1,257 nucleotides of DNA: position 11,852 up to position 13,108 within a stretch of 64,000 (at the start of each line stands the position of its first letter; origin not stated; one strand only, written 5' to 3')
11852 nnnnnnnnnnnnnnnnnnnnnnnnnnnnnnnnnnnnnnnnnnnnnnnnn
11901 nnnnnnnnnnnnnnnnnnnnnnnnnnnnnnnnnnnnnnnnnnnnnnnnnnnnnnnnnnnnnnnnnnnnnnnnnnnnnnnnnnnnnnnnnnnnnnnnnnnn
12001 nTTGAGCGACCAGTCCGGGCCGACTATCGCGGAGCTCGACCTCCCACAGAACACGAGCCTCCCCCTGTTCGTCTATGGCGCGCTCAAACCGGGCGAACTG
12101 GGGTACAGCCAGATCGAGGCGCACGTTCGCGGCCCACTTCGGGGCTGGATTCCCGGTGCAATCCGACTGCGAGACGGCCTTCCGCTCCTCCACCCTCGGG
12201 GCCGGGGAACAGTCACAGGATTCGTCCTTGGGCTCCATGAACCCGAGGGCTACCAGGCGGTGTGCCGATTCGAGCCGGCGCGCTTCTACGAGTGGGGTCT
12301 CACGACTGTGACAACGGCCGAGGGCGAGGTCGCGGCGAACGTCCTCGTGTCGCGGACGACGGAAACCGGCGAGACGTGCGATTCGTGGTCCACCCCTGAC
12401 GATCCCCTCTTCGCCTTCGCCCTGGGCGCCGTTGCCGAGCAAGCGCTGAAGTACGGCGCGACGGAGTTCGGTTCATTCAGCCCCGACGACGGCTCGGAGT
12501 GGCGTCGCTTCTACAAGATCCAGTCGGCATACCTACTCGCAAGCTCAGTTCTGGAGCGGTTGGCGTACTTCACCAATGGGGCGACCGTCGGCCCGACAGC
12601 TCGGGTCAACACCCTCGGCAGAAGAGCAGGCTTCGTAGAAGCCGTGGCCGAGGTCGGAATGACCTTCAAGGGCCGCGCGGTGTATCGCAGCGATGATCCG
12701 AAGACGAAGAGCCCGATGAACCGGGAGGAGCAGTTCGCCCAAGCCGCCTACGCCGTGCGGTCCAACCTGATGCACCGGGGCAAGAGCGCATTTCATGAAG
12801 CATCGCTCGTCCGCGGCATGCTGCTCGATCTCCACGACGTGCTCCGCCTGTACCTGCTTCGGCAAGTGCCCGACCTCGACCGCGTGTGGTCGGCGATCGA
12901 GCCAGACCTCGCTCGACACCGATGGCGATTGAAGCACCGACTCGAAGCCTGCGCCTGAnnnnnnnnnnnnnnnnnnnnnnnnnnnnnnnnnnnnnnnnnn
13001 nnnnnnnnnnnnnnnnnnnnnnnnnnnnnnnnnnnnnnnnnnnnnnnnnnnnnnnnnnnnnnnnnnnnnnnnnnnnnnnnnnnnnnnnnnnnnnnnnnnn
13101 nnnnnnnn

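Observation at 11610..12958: Two-gene cassette: unknown 131-aa protein plus a GGCT-like/HEPN-like fusion (candidate toxin-immunity or abortive-infection module)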

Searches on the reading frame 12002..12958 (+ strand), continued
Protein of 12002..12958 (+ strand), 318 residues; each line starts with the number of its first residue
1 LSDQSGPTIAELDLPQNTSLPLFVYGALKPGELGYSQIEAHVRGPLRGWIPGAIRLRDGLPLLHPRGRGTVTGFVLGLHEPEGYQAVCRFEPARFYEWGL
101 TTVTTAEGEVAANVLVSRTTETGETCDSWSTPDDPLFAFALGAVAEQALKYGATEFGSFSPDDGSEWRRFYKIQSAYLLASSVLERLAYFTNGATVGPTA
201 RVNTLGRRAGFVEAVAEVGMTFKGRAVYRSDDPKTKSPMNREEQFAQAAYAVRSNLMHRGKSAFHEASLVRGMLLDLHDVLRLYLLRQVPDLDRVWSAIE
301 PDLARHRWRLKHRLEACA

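Call 74: get_annotated_region(hit=H2, flank=7000)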
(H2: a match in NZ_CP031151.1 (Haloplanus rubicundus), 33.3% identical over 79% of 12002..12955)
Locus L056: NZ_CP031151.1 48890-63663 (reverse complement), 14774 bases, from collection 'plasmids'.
description: Haloplanus rubicundus strain CBA1113 plasmid pCBA1113-01, complete sequence
organism: Haloplanus rubicundus (NCBI taxid 1547898)
taxonomy: Archaea; Euryarchaeota; Halobacteria; Halobacteriales; Haloferacaceae; Haloplanus; Haloplanus rubicundus
host: -; source: solar salt; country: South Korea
typing (MOB-suite, as given by PLSDB): non-mobilizable
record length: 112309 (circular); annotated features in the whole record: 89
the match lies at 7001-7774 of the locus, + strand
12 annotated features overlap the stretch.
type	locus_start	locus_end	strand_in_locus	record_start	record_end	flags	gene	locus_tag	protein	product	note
CDS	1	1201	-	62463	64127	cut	-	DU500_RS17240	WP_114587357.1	hypothetical protein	-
CDS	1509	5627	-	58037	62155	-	-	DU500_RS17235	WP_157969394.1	hypothetical protein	-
CDS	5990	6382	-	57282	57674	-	-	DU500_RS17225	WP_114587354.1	hypothetical protein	-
CDS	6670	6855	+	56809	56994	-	-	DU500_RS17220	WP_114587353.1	hypothetical protein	-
CDS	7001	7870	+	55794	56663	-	-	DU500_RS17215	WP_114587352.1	gamma-glutamylcyclotransferase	-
CDS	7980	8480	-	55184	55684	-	-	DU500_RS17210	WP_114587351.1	hypothetical protein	-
CDS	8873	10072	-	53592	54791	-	-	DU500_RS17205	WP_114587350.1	hypothetical protein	-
CDS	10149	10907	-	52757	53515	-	-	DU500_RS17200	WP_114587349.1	DUF2971 domain-containing protein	-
CDS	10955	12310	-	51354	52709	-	-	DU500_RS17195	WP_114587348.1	hypothetical protein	-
CDS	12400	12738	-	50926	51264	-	-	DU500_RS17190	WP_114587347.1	hypothetical protein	-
CDS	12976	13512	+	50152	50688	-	-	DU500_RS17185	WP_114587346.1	metal-dependent hydrolase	-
CDS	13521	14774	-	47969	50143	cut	-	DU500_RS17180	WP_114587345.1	Ig-like domain-containing protein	-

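Call 77: search_protein_families(library=ncbifam, proteins=[window:12002-12955:+, L022:7566-7979:+, L032:8839-9204:+, L015:1347-1913:+], max_evalue=0.1)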
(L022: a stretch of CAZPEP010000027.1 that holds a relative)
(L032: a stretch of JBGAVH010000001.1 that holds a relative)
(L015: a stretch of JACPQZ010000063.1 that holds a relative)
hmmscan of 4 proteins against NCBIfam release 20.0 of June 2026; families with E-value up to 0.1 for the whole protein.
window:12002-12955:+ (318 aa): 0 families

L022:7566-7979:+ (138 aa): 0 families

L032:8839-9204:+ (122 aa): 0 families

L015:1347-1913:+ (189 aa): 0 families

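Call 78: search_protein_families(library=phrogs, proteins=[window:12002-12955:+, L022:7566-7979:+, L032:8839-9204:+, L015:1347-1913:+], max_evalue=0.1)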
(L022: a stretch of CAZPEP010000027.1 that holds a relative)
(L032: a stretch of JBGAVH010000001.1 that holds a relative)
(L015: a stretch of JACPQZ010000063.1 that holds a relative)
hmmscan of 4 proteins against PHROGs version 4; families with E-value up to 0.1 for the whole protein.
window:12002-12955:+ (318 aa): 0 families

L022:7566-7979:+ (138 aa): 0 families

L032:8839-9204:+ (122 aa): 0 families

L015:1347-1913:+ (189 aa): 0 families

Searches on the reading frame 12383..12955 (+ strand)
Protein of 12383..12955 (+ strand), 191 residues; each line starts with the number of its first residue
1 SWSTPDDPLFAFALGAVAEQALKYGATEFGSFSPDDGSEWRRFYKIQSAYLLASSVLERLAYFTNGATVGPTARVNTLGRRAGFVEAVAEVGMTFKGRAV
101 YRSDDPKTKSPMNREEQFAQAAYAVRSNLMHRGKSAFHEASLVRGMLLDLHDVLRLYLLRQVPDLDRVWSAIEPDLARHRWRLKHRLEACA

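Call 26: predict_structure(alignment_id=A2)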
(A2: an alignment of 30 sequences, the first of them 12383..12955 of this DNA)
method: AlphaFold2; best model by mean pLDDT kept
length: 191 residues; sequences in the alignment: 30
mean_pLDDT: 93.8   pTM: 0.91
mean pLDDT of the five models: 93.8, 92.7, 92.5, 91.7, 91.3
residues with pLDDT >= 90: 160; 70-90: 27; 50-70: 3; < 50: 1
segments of 3 or more residues with pLDDT < 50: none
pLDDT, mean of each block of 10 residues (from residue 1): 76 97 96 89 97 98 95 97 98 92 88 93 95 88 97 98 96 96 96 88
secondary structure, 60 per line:
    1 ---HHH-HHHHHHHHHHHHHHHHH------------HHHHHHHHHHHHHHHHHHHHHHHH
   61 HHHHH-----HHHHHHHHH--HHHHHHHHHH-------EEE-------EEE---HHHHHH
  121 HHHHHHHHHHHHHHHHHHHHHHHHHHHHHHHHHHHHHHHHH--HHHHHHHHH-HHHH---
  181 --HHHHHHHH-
elements in order: H8-24 H37-65 H71-79 H82-91 E99-101 E109-111 H115-161 H164-172 H174-177 H183-190

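Call 29: fold_search(model_id=the predicted structure, library=pdb)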
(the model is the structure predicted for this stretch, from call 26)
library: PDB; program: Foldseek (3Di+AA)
matches with E <= 10: 213; with E <= 0.001: 0
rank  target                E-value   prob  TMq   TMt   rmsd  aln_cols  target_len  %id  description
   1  4k1p_H                9.0e-01  0.08  0.20  0.13  23.3       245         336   10  Structure of the NheA component of the Nhe toxin from Bacillus cereus (released 2013-09-18)
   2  8ka6_A                1.1e+00  0.13  0.23  0.28  12.5       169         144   15  De novo design protein -NA7 (released 2024-08-07)
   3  5dwj_A                1.4e+00  0.08  0.21  0.19  14.9       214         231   14  Crystal Structure of the ER-alpha Ligand-binding Domain in Complex with a Resorcinyl 4-Fluoro-substituted Diaryl-imine (released 2016-05-04)
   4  6c42_B                1.4e+00  0.08  0.21  0.19  15.1       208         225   11  Estrogen Receptor Alpha Ligand Binding Domain in Complex with OP1156 (released 2018-02-14)
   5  6zzh_AAA              1.4e+00  0.07  0.18  0.11  22.6       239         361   13  Structure of soluble SmhB crystal form 2 of the tripartite alpha-pore forming toxin, Smh, from Serratia marcescens. (released 2021-03-31)
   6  8w03_D                1.4e+00  0.05  0.16  0.15  15.1       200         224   14  Crystal Structure of the ER-alpha Ligand-binding Domain (L372S, L536S) in complex with k-1154 (released 2024-06-12)
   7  9hqx_B                1.4e+00  0.03  0.15  0.07  27.4       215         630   13  Salmonella enterica Lamassu LmuACB bound to DNA duplex (released 2025-10-01)
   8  5dvs_B                1.5e+00  0.06  0.18  0.17  14.5       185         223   12  Crystal Structure of the ER-alpha Ligand-binding Domain in Complex with a 2-Methyl-substituted Triaryl-imine 4,4'-[(2- (released 2016-05-04)
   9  5vvl_A                1.5e+00  0.06  0.18  0.15  16.2       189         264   14  Cas1-Cas2 bound to full-site mimic with Ni (released 2017-08-02)
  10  7a26_CCC              1.5e+00  0.06  0.18  0.11  22.4       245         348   12  Structure of soluble SmhA crystal form 1 of the tripartite alpha-pore forming toxin, Smh, from Serratia marcescens. (released 2021-03-31)
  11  4k1p_G                1.5e+00  0.05  0.16  0.11  21.3       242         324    9  Structure of the NheA component of the Nhe toxin from Bacillus cereus (released 2013-09-18)
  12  4k1p_F                1.6e+00  0.09  0.23  0.15  22.3       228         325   10  Structure of the NheA component of the Nhe toxin from Bacillus cereus (released 2013-09-18)
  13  7ujm_C                1.6e+00  0.08  0.22  0.19  15.6       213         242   13  Estrogen Receptor Alpha Ligand Binding Domain in Complex with a Methylated Lasofoxifene Derivative That Increases Rece (released 2022-06-15)
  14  1wty_B                1.7e+00  0.28  0.31  0.44   8.6       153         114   14  Crystal structure of a probable nucleotidyl transferase protein from thermus thermophilus HB8 (released 2004-12-07)
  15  4k1p_C                1.7e+00  0.09  0.23  0.15  22.6       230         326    9  Structure of the NheA component of the Nhe toxin from Bacillus cereus (released 2013-09-18)
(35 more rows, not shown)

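Call 41: search_protein_representatives(alignment_id=A3)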
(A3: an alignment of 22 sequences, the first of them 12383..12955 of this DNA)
Query: 22 sequences, 170 profile positions. Proteins with E-value up to 0.001 (for the whole library): 728; up to 1e-10: 618; up to 1e-30: 239. The best 150 are listed.
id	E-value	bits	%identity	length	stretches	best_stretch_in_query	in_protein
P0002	4.5e-58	212.2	-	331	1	1-169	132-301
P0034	1.2e-52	194.6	-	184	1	2-162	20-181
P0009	1.4e-52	194.3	-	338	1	1-169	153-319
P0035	2.4e-52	193.6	-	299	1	2-159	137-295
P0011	1.8e-51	190.7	-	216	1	1-169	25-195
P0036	2.4e-51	190.3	-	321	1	2-169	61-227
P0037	9.2e-51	188.4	-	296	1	1-167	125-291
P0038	1.8e-50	187.4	-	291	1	2-163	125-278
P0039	2.4e-50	187.1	-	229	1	1-166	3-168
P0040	3.0e-50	186.7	-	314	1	1-165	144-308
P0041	5.9e-50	185.8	-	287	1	2-160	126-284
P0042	9.0e-50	185.2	-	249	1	2-157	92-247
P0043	1.3e-49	184.6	-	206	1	1-153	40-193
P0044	2.0e-49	184.0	-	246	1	1-167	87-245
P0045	3.2e-49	183.4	-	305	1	1-168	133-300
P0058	5.8e-47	176.0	-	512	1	2-168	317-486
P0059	8.5e-47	175.5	-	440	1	1-165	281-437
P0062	1.0e-46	175.3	-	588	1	1-165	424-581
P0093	1.5e-42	161.7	-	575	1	2-163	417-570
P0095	3.5e-42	160.5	-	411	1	1-165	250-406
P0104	9.8e-42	159.0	-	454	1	2-165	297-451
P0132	1.2e-39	152.2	-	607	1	3-166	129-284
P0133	1.3e-39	152.1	-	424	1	1-160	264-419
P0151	1.3e-38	148.8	-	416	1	1-162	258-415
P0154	2.5e-38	147.9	-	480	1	2-161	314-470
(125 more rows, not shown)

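Call 42: search_protein_families(library=pfam, proteins=[P0058, P0059, P0062, P0093, P0095, P0104, P0132, P0133, P0151, P0154], max_evalue=0.01)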
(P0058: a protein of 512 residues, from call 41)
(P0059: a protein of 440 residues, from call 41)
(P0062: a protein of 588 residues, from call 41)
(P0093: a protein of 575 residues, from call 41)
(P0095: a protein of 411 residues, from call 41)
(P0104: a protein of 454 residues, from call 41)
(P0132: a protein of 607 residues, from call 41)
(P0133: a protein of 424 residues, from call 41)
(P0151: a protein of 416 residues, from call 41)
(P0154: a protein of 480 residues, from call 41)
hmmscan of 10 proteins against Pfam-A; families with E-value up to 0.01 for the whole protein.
P0058 (512 aa): 1 family
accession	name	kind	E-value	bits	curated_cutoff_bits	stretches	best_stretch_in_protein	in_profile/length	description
PF06094.17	GGACT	-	2.4e-09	38.2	22.8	1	209-300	1-98/120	Gamma-glutamyl cyclotransferase, AIG2-like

P0059 (440 aa): 0 families

P0062 (588 aa): 1 family
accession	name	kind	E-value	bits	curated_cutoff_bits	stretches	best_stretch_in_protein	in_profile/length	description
PF01939.22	NucS_C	-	9.5e-08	32.5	24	1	170-280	4-107/124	Endonuclease NucS C-terminal domain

P0093 (575 aa): 1 family
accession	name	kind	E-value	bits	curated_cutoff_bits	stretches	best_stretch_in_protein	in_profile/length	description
PF05908.16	Gamma_PGA_hydro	-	5.2e-40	137.4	22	1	72-242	1-176/191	Poly-gamma-glutamate hydrolase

P0095 (411 aa): 2 families
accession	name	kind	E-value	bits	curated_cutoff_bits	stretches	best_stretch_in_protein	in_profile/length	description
PF06094.17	GGACT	-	1.7e-06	29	22.8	1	137-252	1-119/120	Gamma-glutamyl cyclotransferase, AIG2-like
PF13020.12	NOV_C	-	6e-06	26.7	22.1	1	10-88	1-82/91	Protein NO VEIN, C-terminal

P0104 (454 aa): 0 families

P0132 (607 aa): 1 family
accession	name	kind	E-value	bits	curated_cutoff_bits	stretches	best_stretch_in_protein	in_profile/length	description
PF04250.19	DUF429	-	1e-11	45.5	23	1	366-581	21-201/214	Protein of unknown function (DUF429)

P0133 (424 aa): 1 family
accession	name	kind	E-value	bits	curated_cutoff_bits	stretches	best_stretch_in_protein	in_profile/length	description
PF06094.17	GGACT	-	5.6e-08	33.8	22.8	1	153-258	1-110/120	Gamma-glutamyl cyclotransferase, AIG2-like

P0151 (416 aa): 1 family
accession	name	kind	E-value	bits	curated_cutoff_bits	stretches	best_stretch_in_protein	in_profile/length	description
PF22374.1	Clospo_01618-like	-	0.0085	16.7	27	0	97-170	11-85/127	Clospo_01618-like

P0154 (480 aa): 0 families

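Call 56: find_homologous_proteins(query=A5, max_evalue=1)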
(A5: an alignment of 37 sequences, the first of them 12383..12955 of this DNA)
Query A5 (37 sequences) (191 aa, profile of the alignment): 191 proteins with E <= 1 among 4772 candidates; the best 120 are listed.
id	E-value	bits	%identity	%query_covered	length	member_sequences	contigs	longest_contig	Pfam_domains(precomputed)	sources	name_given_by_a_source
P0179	5.4e-57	211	28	82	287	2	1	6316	-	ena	-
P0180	4.0e-56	208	28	83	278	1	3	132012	-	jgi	jgi:hypothetical protein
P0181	3.2e-55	205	30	79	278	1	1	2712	-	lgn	-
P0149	7.7e-55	204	21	78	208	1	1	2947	-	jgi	jgi:hypothetical protein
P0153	1.7e-54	202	23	81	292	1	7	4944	-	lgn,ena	-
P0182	3.3e-54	201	29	85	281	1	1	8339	-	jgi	jgi:hypothetical protein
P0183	3.9e-54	201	30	79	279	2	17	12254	-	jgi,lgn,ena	-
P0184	5.8e-54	201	30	81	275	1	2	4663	-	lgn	-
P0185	6.8e-54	200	30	82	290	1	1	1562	-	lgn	-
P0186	7.0e-54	200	31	83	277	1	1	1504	-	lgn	-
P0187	8.0e-54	200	29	82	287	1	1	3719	-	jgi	jgi:hypothetical protein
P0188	8.9e-54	200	27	85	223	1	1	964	-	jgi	jgi:hypothetical protein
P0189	1.1e-53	200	31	81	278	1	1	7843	-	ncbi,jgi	jgi:hypothetical protein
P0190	1.2e-53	200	30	82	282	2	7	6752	-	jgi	jgi:hypothetical protein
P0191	1.3e-53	199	29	83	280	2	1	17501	-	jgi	jgi:hypothetical protein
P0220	1.4e-51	193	34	71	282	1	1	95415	-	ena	-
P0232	4.8e-51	191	25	81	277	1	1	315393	-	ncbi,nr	ncbi:MAG: hypothetical protein MRK02_03580 [Candidatus Scalindua sp.]|nr:hypothetical protein [Candi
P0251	6.4e-50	187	27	81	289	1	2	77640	-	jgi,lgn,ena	jgi:hypothetical protein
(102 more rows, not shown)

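Call 77: search_protein_families(library=ncbifam, proteins=[window:12383-12955:+], max_evalue=0.1)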
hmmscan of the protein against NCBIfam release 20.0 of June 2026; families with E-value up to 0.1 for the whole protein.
window:12383-12955:+ (191 aa): 0 families

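Call 78: search_protein_families(library=phrogs, proteins=[window:12383-12955:+], max_evalue=0.1)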
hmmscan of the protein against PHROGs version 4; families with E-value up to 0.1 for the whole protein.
window:12383-12955:+ (191 aa): 0 families

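Call 83: find_encoding_contigs(protein=P0180, flank=6000, max_places=1)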
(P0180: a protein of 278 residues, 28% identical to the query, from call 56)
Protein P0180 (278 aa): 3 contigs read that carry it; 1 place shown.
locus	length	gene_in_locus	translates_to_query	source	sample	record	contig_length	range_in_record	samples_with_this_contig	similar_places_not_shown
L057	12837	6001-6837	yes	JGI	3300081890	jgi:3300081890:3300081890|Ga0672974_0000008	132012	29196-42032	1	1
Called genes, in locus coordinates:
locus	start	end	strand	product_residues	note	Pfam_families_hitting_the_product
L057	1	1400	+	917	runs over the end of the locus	PF00675:Peptidase_M16, PF05193:Peptidase_M16_C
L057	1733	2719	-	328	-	PF22544:HYDIN_VesB_CFA65-like_Ig (faint), PF22073:Cep192_D4 (faint)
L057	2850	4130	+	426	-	PF00464:SHMT, PF00155:Aminotran_1_2, PF00266:Aminotran_5 (weak), PF01212:Beta_elim_lyase (faint)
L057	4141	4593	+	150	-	PF22811:Zn_ribbon_NrdR, PF03477:ATP-cone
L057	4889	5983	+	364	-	PF00383:dCMP_cyt_deam_1, PF14437:MafB19-deam, PF01872:RibD_C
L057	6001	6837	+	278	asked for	-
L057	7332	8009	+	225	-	PF00677:Lum_binding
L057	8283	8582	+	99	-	PF18765:Polbeta, PF01909:NTP_transf_2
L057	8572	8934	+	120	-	PF01934:HepT-like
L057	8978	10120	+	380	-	PF00926:DHBP_synthase, PF00925:GTP_cyclohydro2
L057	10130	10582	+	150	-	PF00885:DMRL_synthase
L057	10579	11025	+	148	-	PF01029:NusB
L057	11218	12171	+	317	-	PF00586:AIRS, PF02769:AIRS_C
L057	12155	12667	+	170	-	PF04608:PgpA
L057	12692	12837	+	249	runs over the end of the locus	PF03009:GDPD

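Call 84: find_encoding_contigs(protein=P0220, flank=6000, max_places=1)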
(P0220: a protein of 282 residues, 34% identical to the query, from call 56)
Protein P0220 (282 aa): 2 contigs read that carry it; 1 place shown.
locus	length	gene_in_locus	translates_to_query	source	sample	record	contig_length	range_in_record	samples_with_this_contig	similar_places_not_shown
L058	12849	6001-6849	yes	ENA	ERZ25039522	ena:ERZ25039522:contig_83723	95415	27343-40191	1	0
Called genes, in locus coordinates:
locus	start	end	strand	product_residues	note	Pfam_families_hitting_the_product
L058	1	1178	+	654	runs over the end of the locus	-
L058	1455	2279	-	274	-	-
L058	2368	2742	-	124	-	PF12844:HTH_19 (weak), PF13560:HTH_31, PF01381:HTH_3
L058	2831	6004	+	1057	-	PF00176:SNF2-rel_dom, PF04851:ResIII (weak), PF00271:Helicase_C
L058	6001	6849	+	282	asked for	-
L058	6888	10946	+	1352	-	PF02384:N6_Mtase (faint), PF20473:MmeI_Mtase (weak), PF07669:Eco57I, PF20473:MmeI_Mtase, PF20466:MmeI_TRD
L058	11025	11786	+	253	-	-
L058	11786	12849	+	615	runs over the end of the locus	PF04326:SLFN_AlbA_2, PF13749:HATPase_c_4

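Call 85: find_encoding_contigs(protein=P0232, flank=6000, max_places=1)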
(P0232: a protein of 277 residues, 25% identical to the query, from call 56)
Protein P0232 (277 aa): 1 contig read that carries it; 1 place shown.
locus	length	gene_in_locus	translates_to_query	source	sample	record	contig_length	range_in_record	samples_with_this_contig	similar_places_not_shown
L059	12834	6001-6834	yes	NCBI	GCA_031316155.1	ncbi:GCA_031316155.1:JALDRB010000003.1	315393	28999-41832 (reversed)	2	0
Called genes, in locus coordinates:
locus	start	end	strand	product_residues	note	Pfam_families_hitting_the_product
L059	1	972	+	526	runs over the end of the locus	PF13447:Multi-haem_cyto, PF22142:Hao_C (faint)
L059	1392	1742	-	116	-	PF01850:PIN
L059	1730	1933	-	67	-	PF09957:VapB_antitoxin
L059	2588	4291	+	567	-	PF02463:SMC_N, PF13175:AAA_15, PF13476:AAA_23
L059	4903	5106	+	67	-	-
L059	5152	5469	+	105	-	PF20619:DUF6804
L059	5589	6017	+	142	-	-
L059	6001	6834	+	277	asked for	-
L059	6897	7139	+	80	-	-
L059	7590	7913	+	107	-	PF05973:Gp49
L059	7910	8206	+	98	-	PF13560:HTH_31 (weak), PF01381:HTH_3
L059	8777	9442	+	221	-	PF08388:GIIM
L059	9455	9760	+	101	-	PF05016:ParE_toxin (weak)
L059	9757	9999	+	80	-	-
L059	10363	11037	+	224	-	PF01865:PhoU_div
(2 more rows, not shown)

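Call 86: find_encoding_contigs(protein=P0251, flank=6000, max_places=1)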
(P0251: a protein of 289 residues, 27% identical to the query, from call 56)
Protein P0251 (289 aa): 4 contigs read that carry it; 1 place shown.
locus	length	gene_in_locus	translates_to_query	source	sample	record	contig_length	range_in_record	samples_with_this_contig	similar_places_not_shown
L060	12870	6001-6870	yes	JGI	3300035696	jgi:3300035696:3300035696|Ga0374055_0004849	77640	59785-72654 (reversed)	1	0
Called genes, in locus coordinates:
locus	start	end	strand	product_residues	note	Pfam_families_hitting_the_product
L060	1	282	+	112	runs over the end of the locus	-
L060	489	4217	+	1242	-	PF07719:TPR_2 (faint), PF13428:TPR_14 (faint), PF14559:TPR_19 (faint)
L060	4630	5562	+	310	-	PF00589:Phage_integrase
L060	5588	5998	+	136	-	-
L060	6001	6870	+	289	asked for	-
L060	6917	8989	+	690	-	-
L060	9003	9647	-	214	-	-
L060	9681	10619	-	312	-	PF13495:Phage_int_SAM_4 (faint), PF00589:Phage_integrase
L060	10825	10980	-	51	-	-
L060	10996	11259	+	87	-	-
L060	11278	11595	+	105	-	PF11171:DUF2958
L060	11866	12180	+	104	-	-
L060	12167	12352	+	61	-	-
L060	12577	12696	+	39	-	-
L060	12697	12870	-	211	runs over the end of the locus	-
